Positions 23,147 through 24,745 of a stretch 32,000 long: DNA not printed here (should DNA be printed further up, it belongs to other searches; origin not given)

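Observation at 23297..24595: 432-aa unknown protein at the end of a purine operon that lacks PurC and the AICAR-to-IMP enzymes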

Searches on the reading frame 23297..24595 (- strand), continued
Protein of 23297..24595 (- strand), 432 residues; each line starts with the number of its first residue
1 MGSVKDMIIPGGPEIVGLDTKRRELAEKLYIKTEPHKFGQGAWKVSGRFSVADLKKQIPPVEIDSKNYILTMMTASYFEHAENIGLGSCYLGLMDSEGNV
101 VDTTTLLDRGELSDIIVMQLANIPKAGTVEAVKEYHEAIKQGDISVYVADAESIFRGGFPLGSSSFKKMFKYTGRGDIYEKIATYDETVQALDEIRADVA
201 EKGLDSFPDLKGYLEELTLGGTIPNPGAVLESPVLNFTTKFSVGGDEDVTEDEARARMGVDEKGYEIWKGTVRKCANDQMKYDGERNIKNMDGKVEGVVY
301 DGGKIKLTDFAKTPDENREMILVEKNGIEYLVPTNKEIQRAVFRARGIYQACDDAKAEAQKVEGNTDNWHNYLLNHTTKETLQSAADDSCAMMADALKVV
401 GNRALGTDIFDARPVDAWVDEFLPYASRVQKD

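Call 39: search_protein_representatives(alignment_id=A1)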
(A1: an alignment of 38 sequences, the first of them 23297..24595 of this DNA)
Query: 38 sequences, 418 profile positions. Proteins with E-value up to 0.001 (for the whole library): 382; up to 1e-10: 153; up to 1e-30: 37. The best 150 are listed.
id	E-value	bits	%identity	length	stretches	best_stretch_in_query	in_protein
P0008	3.5e-181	619.0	-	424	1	1-416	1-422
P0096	3.9e-169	579.3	-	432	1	1-415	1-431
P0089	6.7e-152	522.6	-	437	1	1-416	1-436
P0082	8.1e-149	512.4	-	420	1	1-415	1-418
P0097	3.8e-142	490.4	-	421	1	1-417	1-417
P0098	3.8e-139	480.6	-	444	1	2-414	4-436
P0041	9.1e-132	456.2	-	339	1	81-417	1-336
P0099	6.5e-128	443.6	-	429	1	1-417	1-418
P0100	5.0e-127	440.6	-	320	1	106-417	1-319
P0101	4.2e-126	437.6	-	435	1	1-413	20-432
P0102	6.4e-108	377.7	-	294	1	1-273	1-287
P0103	2.1e-104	366.1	-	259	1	163-416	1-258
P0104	3.9e-89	315.8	-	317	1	113-417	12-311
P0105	1.8e-88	313.6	-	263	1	1-252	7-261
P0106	6.5e-88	311.8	-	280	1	1-261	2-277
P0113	3.2e-38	148.1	-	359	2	2-163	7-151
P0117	3.2e-36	141.5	-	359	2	194-408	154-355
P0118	4.5e-36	141.0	-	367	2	190-407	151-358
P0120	8.2e-35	136.9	-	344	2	199-406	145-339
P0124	9.0e-33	130.1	-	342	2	1-159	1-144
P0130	1.2e-30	123.1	-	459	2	31-308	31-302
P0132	7.7e-30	120.5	-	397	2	189-407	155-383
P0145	1.5e-24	103.1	-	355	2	193-406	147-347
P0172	5.7e-18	81.4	-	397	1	1-307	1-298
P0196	1.3e-14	70.3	-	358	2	201-405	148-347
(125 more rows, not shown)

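Call 40: search_protein_families(library=ncbifam, proteins=[P0113, P0117, P0118, P0120, P0124, P0132, P0145, P0172, P0196], max_evalue=0.00001)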
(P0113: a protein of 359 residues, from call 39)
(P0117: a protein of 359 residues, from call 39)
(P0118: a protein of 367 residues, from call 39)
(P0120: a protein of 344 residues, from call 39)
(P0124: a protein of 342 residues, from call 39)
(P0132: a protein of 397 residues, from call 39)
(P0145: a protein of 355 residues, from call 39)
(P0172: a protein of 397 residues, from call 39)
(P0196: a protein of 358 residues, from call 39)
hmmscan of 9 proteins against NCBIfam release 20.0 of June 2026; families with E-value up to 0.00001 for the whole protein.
P0113 (359 aa): 5 families
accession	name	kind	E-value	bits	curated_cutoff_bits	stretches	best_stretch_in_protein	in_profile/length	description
NF010566.0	PRK13959.1-4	equivalog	1.9e-86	290.3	546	1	8-350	3-337/339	phosphoribosylaminoimidazolesuccinocarboxamide synthase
TIGR00081.1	purC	equivalog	2.1e-46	158.6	189.9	1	3-327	7-266/279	phosphoribosylaminoimidazolesuccinocarboxamide synthase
NF010564.0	PRK13959.1-1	subfamily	2e-38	132.2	459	1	23-328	16-286/294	phosphoribosylaminoimidazolesuccinocarboxamide synthase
NF010568.0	PRK13961.1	equivalog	8.8e-11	41.6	251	1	30-332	36-292/297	phosphoribosylaminoimidazolesuccinocarboxamide synthase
NF009251.0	PRK12607.1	equivalog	2.1e-10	39.9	371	1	125-261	96-226/315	phosphoribosylaminoimidazolesuccinocarboxamide synthase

P0117 (359 aa): 6 families
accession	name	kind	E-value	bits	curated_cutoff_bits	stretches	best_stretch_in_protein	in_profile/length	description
NF010566.0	PRK13959.1-4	equivalog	8.8e-92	307.8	546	1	1-353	1-335/339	phosphoribosylaminoimidazolesuccinocarboxamide synthase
TIGR00081.1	purC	equivalog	9.3e-40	136.8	189.9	1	2-289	11-238/279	phosphoribosylaminoimidazolesuccinocarboxamide synthase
NF010564.0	PRK13959.1-1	subfamily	4.4e-32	111.4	459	1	23-340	21-293/294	phosphoribosylaminoimidazolesuccinocarboxamide synthase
NF010568.0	PRK13961.1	equivalog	5.1e-13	48.9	251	1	172-340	141-295/297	phosphoribosylaminoimidazolesuccinocarboxamide synthase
NF009251.0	PRK12607.1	equivalog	2.1e-12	46.5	371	1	172-281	131-255/315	phosphoribosylaminoimidazolesuccinocarboxamide synthase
NF010567.0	PRK13960.1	equivalog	1.8e-06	27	581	0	39-72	78-112/367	phosphoribosylaminoimidazolesuccinocarboxamide synthase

P0118 (367 aa): 5 families
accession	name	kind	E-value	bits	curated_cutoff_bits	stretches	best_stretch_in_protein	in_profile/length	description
NF010566.0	PRK13959.1-4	equivalog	3.7e-94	315.6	546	1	1-361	1-339/339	phosphoribosylaminoimidazolesuccinocarboxamide synthase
NF010564.0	PRK13959.1-1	subfamily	1.1e-37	129.7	459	2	112-283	78-247/294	phosphoribosylaminoimidazolesuccinocarboxamide synthase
TIGR00081.1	purC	equivalog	1.4e-31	109.9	189.9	1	2-292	11-245/279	phosphoribosylaminoimidazolesuccinocarboxamide synthase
NF009251.0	PRK12607.1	equivalog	3.6e-08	32.6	371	1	161-268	119-229/315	phosphoribosylaminoimidazolesuccinocarboxamide synthase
NF010568.0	PRK13961.1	equivalog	2.7e-07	30.1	251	0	26-268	37-237/297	phosphoribosylaminoimidazolesuccinocarboxamide synthase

P0120 (344 aa): 5 families
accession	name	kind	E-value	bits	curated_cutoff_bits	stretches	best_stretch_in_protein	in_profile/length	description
NF010566.0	PRK13959.1-4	equivalog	1.3e-99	333.5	546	1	1-343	1-339/339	phosphoribosylaminoimidazolesuccinocarboxamide synthase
TIGR00081.1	purC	equivalog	2.1e-35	122.5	189.9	1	2-274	11-237/279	phosphoribosylaminoimidazolesuccinocarboxamide synthase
NF010564.0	PRK13959.1-1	subfamily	1.9e-34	119.1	459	1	22-327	20-294/294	phosphoribosylaminoimidazolesuccinocarboxamide synthase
NF010568.0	PRK13961.1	equivalog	9.7e-11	41.4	251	0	151-326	134-295/297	phosphoribosylaminoimidazolesuccinocarboxamide synthase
NF009251.0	PRK12607.1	equivalog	2e-10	40.1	371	1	114-340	94-305/315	phosphoribosylaminoimidazolesuccinocarboxamide synthase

P0124 (342 aa): 6 families
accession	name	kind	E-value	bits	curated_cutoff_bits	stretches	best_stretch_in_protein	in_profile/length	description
NF010566.0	PRK13959.1-4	equivalog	5.2e-79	265.9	546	1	1-338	1-337/339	phosphoribosylaminoimidazolesuccinocarboxamide synthase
TIGR00081.1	purC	equivalog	1.5e-57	195.1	189.9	1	2-294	11-242/279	phosphoribosylaminoimidazolesuccinocarboxamide synthase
NF010564.0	PRK13959.1-1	subfamily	9.3e-50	169.4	459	1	20-316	18-287/294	phosphoribosylaminoimidazolesuccinocarboxamide synthase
NF009251.0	PRK12607.1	equivalog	3.9e-18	65.4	371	1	139-254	111-228/315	phosphoribosylaminoimidazolesuccinocarboxamide synthase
NF010568.0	PRK13961.1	equivalog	2.1e-17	63.3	251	2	164-253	146-235/297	phosphoribosylaminoimidazolesuccinocarboxamide synthase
NF010567.0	PRK13960.1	equivalog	5.1e-06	25.5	581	0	203-334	217-356/367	phosphoribosylaminoimidazolesuccinocarboxamide synthase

P0132 (397 aa): 3 families
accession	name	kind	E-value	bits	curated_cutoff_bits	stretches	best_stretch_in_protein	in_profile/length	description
NF010566.0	PRK13959.1-4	equivalog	9.4e-58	196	546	1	7-382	3-335/339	phosphoribosylaminoimidazolesuccinocarboxamide synthase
TIGR00081.1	purC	equivalog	1.6e-21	77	189.9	1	25-302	25-230/279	phosphoribosylaminoimidazolesuccinocarboxamide synthase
NF010564.0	PRK13959.1-1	subfamily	3.1e-20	72.5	459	1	126-302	88-246/294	phosphoribosylaminoimidazolesuccinocarboxamide synthase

P0145 (355 aa): 4 families
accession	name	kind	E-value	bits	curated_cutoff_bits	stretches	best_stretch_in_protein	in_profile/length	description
NF010566.0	PRK13959.1-4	equivalog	1.3e-68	231.6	546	1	1-347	1-335/339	phosphoribosylaminoimidazolesuccinocarboxamide synthase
TIGR00081.1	purC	equivalog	2.6e-33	115.6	189.9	1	2-284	11-245/279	phosphoribosylaminoimidazolesuccinocarboxamide synthase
NF010564.0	PRK13959.1-1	subfamily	1.1e-24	87.2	459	1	20-333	18-292/294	phosphoribosylaminoimidazolesuccinocarboxamide synthase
NF010568.0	PRK13961.1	equivalog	1.3e-10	41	251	1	165-333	140-294/297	phosphoribosylaminoimidazolesuccinocarboxamide synthase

P0172 (397 aa): 3 families
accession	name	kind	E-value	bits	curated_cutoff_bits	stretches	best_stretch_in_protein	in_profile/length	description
NF010566.0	PRK13959.1-4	equivalog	6.8e-51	173.4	546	1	1-390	1-335/339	phosphoribosylaminoimidazolesuccinocarboxamide synthase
TIGR00081.1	purC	equivalog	1.2e-18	67.6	189.9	1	51-371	39-273/279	phosphoribosylaminoimidazolesuccinocarboxamide synthase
NF010564.0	PRK13959.1-1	subfamily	4.4e-16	58.8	459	1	138-337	89-264/294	phosphoribosylaminoimidazolesuccinocarboxamide synthase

P0196 (358 aa): 3 families
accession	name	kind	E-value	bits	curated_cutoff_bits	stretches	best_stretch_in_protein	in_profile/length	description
NF010566.0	PRK13959.1-4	equivalog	1.2e-68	231.7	546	1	19-348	22-335/339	phosphoribosylaminoimidazolesuccinocarboxamide synthase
NF010564.0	PRK13959.1-1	subfamily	3.6e-36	124.8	459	1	19-336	20-294/294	phosphoribosylaminoimidazolesuccinocarboxamide synthase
TIGR00081.1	purC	equivalog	1.7e-34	119.5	189.9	1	2-299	11-249/279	phosphoribosylaminoimidazolesuccinocarboxamide synthase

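Call 42: find_homologous_proteins(query=L004:7103-7870:+, max_evalue=0.001)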
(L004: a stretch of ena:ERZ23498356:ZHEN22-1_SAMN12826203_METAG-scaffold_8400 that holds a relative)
Query L004:7103-7870:+ (255 aa): 67 proteins with E <= 0.001 among 507 candidates.
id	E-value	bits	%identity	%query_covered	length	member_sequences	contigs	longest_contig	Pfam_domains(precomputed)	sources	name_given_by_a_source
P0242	5.2e-167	572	100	100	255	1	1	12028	PF07826.17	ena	-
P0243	1.5e-65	239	48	100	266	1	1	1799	PF07826.17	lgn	-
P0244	1.4e-58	217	44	100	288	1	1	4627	PF07826.17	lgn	-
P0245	5.6e-57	211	45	100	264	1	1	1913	PF07826.17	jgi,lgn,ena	-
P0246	1.0e-55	207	45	100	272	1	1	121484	PF07826.17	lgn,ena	-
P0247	2.1e-49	187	45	98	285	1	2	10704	PF07826.17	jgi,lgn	-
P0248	9.4e-49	184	43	98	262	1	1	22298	PF07826.17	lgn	-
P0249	2.2e-48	183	42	99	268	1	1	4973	PF07826.17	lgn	-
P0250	3.9e-48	182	42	98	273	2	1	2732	PF07826.17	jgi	jgi:IMP cyclohydrolase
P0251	6.4e-48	182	42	100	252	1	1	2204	PF07826.17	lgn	-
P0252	2.3e-46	177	43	100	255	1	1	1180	PF07826.17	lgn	-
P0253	1.0e-45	174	41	99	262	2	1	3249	PF07826.17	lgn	-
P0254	2.1e-42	164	43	91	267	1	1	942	PF07826.17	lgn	-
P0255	7.9e-42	162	42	90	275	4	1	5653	PF07826.17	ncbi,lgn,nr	ncbi:MAG: IMP cyclohydrolase [Candidatus Woesearchaeota archaeon]|nr:IMP cyclohydrolase [Candidatus 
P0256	2.7e-41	160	38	100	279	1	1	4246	PF07826.17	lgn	-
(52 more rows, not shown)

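Call 54: list_cluster_members(proteins=[P0113, P0117, P0118, P0120, P0124, P0132, P0145, P0172, P0196, P0130])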
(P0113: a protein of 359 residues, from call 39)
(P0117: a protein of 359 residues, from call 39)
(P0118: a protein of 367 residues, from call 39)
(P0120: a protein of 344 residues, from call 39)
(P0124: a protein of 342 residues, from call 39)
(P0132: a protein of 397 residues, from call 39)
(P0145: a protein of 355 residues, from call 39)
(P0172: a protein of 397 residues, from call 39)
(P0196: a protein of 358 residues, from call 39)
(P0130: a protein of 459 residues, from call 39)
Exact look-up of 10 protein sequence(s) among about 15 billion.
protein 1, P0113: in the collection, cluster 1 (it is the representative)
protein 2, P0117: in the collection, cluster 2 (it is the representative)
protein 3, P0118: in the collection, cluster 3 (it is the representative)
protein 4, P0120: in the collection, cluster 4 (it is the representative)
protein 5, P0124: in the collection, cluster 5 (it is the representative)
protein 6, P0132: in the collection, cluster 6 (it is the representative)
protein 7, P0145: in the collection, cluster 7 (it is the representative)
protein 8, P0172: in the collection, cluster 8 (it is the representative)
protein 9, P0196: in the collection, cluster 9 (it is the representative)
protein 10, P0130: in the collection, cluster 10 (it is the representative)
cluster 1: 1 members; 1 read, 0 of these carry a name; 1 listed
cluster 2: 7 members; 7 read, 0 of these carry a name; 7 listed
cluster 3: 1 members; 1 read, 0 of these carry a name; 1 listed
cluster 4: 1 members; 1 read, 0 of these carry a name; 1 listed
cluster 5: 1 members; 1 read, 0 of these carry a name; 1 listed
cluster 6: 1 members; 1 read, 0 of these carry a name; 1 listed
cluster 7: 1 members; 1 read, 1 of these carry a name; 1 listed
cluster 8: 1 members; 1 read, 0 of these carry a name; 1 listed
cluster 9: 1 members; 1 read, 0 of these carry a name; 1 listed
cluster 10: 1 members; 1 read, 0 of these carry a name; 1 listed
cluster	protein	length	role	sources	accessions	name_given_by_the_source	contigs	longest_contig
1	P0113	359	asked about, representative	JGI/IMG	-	-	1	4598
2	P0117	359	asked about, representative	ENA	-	-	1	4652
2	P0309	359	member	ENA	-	-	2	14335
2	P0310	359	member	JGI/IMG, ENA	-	-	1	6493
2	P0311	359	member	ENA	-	-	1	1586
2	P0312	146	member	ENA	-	-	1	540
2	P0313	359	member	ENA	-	-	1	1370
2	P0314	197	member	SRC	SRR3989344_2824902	-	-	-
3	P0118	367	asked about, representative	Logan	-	-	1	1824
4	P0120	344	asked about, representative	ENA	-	-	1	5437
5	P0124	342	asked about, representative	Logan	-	-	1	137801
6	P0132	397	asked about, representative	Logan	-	-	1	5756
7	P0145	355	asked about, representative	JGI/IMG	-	phosphoribosylaminoimidazole-succinocarboxamide synthase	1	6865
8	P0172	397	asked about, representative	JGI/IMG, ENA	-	-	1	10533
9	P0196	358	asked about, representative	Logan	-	-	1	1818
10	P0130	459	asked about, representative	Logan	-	-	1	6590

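Call 57: find_encoding_contigs(protein=P0069, flank=10000, max_places=1)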
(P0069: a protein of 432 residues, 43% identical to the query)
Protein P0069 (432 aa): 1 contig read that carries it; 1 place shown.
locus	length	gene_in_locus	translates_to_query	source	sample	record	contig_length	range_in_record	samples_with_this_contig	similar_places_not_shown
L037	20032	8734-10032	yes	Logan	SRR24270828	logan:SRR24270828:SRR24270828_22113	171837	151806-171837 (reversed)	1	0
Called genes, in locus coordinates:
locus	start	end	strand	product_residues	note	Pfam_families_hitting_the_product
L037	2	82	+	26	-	?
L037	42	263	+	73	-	PF01599:Ribosomal_S27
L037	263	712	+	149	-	PF11969:DcpS_C, PF01230:HIT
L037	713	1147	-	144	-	PF13238:AAA_18, PF13207:AAA_17 (weak)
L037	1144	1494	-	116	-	PF04010:DUF357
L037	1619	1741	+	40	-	-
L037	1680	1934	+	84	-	-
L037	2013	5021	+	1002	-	PF18072:FGAR-AT_linker, PF00586:AIRS, PF02769:AIRS_C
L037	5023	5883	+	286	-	PF13507:GATase_5, PF01965:DJ-1_PfpI (weak)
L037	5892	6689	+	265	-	PF00551:Formyl_trans_N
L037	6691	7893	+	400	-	PF00586:AIRS, PF02769:AIRS_C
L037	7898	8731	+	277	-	PF07826:IMP_cyclohyd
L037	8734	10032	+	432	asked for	PF01259:SAICAR_synt (faint)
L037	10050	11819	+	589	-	PF00206:Lyase_1, PF08328:ASL_C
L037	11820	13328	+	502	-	PF00478:IMPDH, PF00571:CBS (weak), PF03060:NMO (weak), PF01070:FMN_dh (weak)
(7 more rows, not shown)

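Call 58: find_encoding_contigs(protein=P0078, flank=10000, max_places=1)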
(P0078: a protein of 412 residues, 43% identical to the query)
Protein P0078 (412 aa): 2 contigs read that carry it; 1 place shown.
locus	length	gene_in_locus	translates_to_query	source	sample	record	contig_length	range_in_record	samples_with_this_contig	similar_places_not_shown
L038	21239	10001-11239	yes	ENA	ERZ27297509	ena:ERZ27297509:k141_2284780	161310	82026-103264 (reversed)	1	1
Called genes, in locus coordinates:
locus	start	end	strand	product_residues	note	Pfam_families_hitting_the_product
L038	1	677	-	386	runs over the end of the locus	PF13439:Glyco_transf_4, PF13477:Glyco_trans_4_2 (faint), PF13579:Glyco_trans_4_4, PF20706:GT4-conflict, PF00534:Glycos_transf_1, PF13692:Glyco_trans_1_4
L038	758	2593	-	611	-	PF17764:PriA_3primeBD, PF18074:PriA_C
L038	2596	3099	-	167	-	PF01871:AMMECR1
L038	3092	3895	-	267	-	PF02900:LigB, PF01875:Memo (weak)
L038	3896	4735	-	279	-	PF01180:DHO_dh, PF03060:NMO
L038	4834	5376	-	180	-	PF20803:PaaX_M, PF09827:CRISPR_Cas2 (faint)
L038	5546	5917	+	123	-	-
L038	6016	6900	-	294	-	PF04055:Radical_SAM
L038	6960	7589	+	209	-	PF00156:Pribosyltran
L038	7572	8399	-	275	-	PF10502:Peptidase_S26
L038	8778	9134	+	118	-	PF01258:zf-dskA_traR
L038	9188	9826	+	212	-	PF00753:Lactamase_B, PF23023:Anti-Pycsar_Apyc1 (weak), PF12706:Lactamase_B_2 (weak)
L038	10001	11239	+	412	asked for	-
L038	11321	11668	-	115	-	PF00453:Ribosomal_L20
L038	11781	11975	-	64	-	PF01632:Ribosomal_L35p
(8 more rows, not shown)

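Call 59: find_encoding_contigs(protein=P0032, flank=10000, max_places=1)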
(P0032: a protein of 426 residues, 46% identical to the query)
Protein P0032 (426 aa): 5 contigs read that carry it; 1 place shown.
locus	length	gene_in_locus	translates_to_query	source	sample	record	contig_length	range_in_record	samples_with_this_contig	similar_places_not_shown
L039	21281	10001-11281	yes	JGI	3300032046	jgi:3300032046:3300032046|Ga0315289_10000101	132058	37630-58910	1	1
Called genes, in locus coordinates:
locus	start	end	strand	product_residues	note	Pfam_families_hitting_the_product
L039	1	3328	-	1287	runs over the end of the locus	PF17957:Big_7 (faint), PF00754:F5_F8_type_C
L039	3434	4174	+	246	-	PF04402:SIMPL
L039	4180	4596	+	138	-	-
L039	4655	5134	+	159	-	-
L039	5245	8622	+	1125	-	PF18072:FGAR-AT_linker (weak), PF02769:AIRS_C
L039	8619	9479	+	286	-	PF13507:GATase_5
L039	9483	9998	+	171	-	PF00731:AIRC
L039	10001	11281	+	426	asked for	-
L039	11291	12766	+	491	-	PF00206:Lyase_1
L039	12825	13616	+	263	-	PF07826:IMP_cyclohyd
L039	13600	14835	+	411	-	PF01808:AICARFT_IMPCHas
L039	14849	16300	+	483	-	-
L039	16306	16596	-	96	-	-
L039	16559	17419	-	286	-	-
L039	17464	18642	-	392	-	PF01370:Epimerase (weak), PF03435:Sacchrp_dh_NADP, PF16653:Sacchrp_dh_C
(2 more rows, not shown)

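Call 60: find_encoding_contigs(protein=P0059, flank=10000, max_places=1)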
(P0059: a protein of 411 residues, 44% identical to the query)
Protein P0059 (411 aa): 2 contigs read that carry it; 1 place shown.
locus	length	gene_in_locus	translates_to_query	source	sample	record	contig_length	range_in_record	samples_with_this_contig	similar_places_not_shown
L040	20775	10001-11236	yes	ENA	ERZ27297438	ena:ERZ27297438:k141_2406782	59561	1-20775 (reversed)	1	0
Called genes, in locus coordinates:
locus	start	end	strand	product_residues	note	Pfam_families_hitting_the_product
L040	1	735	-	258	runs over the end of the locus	PF13814:Replic_Relax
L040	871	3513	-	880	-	PF01935:DUF87 (weak), PF10412:TrwB_AAD_bind (weak)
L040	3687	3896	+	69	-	-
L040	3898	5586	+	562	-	PF00239:Resolvase, PF07508:Recombinase (weak), PF13408:Zn_ribbon_recom (weak)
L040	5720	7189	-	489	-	PF00496:SBP_bac_5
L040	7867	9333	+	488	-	PF00206:Lyase_1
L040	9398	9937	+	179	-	PF00731:AIRC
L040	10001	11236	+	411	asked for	-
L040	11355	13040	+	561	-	PF02142:MGS, PF01808:AICARFT_IMPCHas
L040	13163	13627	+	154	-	-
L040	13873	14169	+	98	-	-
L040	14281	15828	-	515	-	PF05362:Lon_C (weak), PF00004:AAA (faint), PF13541:ChlI, PF00493:MCM (faint), PF00158:Sigma54_activat (weak), PF01078:Mg_chelatase, PF07728:AAA_5 (weak), PF13335:Mg_chelatase_C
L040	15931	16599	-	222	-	-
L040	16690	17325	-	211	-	-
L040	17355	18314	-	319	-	PF01745:IPT (weak), PF01715:IPPT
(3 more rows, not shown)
